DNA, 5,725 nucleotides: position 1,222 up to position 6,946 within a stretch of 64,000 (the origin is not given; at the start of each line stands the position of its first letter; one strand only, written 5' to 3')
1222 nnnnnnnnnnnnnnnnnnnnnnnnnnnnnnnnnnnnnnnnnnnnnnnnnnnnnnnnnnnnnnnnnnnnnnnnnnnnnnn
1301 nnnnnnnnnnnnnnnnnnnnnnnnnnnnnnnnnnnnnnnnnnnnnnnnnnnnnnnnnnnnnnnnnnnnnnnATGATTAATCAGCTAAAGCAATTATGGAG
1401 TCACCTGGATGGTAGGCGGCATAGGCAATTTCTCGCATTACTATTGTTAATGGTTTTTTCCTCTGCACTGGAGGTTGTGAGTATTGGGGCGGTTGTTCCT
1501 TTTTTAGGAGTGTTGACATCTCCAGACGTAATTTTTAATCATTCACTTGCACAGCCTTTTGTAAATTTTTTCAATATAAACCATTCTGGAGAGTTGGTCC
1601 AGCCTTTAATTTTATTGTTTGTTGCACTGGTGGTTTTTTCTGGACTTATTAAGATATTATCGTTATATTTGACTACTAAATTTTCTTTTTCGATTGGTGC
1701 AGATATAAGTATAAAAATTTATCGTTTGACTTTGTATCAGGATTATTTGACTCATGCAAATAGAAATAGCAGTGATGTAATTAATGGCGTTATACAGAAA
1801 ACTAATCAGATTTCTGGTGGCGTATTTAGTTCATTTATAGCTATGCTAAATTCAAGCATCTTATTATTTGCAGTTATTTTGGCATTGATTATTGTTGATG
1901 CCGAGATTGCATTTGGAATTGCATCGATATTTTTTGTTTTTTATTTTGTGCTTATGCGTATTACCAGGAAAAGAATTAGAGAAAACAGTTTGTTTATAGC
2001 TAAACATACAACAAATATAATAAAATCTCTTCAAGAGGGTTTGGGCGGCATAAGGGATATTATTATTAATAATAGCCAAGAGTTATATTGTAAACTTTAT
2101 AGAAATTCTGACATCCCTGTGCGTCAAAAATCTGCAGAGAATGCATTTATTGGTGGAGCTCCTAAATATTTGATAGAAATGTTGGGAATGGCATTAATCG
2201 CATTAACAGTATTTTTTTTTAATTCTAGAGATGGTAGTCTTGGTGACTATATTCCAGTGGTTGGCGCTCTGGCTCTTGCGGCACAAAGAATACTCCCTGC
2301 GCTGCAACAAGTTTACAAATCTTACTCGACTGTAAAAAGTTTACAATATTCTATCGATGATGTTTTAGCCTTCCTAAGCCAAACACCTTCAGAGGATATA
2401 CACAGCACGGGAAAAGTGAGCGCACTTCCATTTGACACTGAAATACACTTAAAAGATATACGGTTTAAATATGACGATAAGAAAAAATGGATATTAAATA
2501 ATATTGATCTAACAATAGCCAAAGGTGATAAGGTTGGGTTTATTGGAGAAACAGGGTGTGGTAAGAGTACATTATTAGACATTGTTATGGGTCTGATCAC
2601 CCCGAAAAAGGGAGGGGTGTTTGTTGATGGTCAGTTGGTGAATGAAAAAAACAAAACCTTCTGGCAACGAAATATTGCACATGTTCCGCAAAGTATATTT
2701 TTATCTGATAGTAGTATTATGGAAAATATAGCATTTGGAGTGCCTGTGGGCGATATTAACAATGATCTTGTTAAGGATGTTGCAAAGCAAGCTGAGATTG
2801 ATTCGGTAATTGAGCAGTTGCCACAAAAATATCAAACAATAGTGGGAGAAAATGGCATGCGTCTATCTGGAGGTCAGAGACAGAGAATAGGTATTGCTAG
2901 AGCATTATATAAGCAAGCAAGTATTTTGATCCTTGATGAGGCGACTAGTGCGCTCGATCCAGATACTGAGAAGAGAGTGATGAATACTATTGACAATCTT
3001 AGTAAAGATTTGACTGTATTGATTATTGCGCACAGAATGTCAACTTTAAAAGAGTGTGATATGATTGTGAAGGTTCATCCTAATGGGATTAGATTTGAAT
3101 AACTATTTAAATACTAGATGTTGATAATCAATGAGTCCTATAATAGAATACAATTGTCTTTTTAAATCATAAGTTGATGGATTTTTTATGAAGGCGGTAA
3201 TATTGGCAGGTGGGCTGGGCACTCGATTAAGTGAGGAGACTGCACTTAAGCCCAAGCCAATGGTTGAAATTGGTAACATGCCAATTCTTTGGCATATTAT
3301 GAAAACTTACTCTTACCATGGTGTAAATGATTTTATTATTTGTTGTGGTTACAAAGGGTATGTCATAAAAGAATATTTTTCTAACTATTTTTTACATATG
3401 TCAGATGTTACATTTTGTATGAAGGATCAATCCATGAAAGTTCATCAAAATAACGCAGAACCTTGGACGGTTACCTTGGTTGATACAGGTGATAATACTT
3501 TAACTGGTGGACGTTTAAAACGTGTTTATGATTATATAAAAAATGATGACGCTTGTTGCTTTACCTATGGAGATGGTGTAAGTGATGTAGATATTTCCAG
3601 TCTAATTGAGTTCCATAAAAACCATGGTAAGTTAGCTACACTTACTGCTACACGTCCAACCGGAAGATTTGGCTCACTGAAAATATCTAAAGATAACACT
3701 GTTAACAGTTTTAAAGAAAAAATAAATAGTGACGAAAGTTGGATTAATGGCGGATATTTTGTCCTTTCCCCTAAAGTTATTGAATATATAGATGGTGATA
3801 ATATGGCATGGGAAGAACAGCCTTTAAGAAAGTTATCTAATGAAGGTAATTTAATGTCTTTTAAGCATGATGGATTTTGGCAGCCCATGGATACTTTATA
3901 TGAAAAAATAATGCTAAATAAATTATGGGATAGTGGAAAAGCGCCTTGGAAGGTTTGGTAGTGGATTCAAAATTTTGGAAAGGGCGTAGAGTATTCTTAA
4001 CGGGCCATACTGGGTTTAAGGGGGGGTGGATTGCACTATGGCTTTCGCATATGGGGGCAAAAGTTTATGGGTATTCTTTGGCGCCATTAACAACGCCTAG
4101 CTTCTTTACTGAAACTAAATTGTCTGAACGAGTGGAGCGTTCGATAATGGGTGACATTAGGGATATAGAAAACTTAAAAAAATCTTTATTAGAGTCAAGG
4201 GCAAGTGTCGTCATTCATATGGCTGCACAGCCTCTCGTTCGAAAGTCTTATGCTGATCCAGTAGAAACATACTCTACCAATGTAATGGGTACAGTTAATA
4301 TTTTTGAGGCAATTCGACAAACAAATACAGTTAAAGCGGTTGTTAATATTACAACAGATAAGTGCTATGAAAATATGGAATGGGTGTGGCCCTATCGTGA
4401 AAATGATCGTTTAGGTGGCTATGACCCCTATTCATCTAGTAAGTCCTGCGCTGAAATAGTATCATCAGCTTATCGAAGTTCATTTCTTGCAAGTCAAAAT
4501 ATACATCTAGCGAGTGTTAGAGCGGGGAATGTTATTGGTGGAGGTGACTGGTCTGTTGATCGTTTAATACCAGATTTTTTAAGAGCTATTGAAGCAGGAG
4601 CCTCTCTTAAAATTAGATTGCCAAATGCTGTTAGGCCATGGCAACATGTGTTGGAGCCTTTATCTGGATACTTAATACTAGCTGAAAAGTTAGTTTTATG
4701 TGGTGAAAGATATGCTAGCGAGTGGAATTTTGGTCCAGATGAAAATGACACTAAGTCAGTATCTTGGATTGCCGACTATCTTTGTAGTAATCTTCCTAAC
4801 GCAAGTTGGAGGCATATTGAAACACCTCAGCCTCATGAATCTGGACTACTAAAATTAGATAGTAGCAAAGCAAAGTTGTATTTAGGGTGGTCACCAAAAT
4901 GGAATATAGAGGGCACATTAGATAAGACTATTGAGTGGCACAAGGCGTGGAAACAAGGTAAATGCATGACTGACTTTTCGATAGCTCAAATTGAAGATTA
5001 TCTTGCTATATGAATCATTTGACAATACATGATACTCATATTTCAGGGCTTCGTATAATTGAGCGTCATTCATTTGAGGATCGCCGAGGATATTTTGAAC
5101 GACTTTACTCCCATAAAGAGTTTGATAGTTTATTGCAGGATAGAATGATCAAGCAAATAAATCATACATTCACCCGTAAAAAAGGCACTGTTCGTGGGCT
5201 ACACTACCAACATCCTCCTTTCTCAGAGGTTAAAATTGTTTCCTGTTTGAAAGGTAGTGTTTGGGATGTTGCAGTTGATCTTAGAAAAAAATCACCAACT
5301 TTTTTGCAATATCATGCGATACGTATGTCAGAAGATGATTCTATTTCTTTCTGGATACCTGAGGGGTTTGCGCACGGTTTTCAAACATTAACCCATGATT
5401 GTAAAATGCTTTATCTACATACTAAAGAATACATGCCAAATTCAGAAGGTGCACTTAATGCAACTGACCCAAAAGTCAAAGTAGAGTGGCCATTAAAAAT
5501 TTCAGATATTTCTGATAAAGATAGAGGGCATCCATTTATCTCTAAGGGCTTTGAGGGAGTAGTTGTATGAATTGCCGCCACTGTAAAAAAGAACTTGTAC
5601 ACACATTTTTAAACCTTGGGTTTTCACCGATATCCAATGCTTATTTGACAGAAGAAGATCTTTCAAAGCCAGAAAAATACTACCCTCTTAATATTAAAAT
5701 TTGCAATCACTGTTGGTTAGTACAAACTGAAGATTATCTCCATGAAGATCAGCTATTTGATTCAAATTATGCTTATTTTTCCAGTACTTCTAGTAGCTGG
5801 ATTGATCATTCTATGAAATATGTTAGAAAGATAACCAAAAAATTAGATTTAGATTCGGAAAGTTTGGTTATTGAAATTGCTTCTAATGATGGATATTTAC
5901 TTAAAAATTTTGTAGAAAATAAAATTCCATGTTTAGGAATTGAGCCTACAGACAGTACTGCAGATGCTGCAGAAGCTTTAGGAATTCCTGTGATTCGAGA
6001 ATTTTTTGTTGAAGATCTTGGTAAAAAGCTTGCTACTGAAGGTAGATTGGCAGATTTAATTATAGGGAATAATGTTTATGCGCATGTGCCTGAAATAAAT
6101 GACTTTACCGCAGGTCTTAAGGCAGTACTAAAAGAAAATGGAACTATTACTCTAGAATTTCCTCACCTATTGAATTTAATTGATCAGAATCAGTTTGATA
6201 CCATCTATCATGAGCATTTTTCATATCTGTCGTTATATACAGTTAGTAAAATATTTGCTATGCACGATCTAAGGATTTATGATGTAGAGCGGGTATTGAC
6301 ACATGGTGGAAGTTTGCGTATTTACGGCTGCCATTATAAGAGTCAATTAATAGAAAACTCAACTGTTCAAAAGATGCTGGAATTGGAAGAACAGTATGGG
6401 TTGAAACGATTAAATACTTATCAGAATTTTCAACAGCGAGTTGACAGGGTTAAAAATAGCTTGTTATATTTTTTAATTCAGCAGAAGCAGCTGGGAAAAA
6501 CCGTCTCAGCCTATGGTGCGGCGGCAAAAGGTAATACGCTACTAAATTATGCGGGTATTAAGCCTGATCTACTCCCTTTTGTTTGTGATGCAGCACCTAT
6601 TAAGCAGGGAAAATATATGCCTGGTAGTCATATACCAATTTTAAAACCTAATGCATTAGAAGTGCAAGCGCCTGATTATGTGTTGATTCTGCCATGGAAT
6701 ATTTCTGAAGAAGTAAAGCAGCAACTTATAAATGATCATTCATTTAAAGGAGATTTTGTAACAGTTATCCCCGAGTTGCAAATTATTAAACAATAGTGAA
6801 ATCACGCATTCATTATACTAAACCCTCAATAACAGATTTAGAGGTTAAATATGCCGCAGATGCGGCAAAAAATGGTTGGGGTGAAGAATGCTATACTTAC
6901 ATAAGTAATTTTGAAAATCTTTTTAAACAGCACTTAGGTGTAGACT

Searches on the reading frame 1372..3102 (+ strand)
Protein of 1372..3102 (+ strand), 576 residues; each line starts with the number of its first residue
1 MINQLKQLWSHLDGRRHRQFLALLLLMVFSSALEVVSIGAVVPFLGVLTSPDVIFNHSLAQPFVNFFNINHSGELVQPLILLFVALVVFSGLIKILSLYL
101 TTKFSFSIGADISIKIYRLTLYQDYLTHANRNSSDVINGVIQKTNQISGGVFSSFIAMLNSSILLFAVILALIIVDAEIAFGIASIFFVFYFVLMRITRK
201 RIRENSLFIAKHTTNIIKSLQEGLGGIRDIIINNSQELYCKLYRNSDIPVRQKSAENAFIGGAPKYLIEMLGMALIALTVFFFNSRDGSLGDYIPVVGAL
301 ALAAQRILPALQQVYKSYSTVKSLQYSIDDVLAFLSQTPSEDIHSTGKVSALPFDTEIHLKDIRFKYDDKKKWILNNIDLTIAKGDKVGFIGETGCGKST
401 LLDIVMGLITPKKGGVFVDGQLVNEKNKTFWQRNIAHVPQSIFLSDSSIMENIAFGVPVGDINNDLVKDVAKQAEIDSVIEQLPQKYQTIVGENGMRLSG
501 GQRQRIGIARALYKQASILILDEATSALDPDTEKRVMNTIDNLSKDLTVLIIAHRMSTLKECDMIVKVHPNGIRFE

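Call 16: search_protein_families(library=pfam, proteins=[window:1372-3102:+], max_evalue=0.001)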
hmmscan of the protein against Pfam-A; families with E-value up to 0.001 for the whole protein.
window:1372-3102:+ (576 aa): 4 families
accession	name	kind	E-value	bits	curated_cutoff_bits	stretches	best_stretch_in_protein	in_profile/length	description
PF00005.33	ABC_tran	-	2.7e-33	115.9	25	1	375-526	1-137/137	ABC transporter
PF00664.28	ABC_membrane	-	1.1e-12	48.7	28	1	59-282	21-245/274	ABC transporter transmembrane region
PF02463.25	SMC_N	-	1.6e-10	41.3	40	1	390-570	29-213/220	RecF/RecN/SMC N terminal domain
PF13555.12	AAA_29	-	0.0001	22.4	27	1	381-413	18-50/61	P-loop containing region of AAA domain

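Call 53: find_encoding_contigs(protein=window:1372-3102:+, flank=10000, max_places=4)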
Protein window:1372-3102:+ (576 aa): 1 contig read that carries it; 1 place shown.
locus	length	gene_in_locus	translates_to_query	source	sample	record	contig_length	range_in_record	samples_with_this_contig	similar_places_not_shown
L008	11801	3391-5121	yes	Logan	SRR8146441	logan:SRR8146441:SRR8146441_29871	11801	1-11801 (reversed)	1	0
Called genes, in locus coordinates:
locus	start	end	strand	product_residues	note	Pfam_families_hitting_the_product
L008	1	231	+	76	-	?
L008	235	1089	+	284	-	PF00685:Sulfotransfer_1, PF13469:Sulfotransfer_3 (faint)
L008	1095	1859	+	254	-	PF04991:LicD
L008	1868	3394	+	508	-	-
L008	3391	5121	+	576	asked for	PF00664:ABC_membrane, PF00005:ABC_tran, PF02463:SMC_N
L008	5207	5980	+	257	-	PF00483:NTP_transferase, PF12804:NTP_transf_3 (weak)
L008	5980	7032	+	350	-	PF01370:Epimerase, PF04321:RmlD_sub_bind (weak), PF01073:3Beta_HSD, PF16363:GDP_Man_Dehyd, PF02719:Polysacc_synt_2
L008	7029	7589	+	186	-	PF00908:dTDP_sugar_isom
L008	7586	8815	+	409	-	PF08421:Methyltransf_13, PF13489:Methyltransf_23 (weak), PF08242:Methyltransf_12 (faint), PF08484:Methyltransf_14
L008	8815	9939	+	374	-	PF01041:DegT_DnrJ_EryC1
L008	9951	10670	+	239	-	PF00551:Formyl_trans_N, PF18216:N_formyltrans_C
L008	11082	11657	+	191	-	PF11583:AurF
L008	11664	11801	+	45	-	?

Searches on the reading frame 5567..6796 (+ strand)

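Call 16: search_protein_families(library=pfam, proteins=[window:5567-6796:+], max_evalue=0.001)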
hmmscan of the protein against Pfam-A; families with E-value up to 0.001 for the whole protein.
window:5567-6796:+ (409 aa): 4 families
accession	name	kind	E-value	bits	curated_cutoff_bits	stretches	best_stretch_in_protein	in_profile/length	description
PF08484.17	Methyltransf_14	-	3e-57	193.3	23.5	1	245-402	2-160/160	C-methyltransferase C-terminal domain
PF08421.16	Methyltransf_13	-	9.7e-23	80.6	31.3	1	3-64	1-62/62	Putative zinc binding domain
PF13489.12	Methyltransf_23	-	1.3e-07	31.9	27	1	93-237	16-161/164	Methyltransferase domain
PF08242.18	Methyltransf_12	-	1.9e-05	25.7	30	1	103-193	2-97/98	Methyltransferase domain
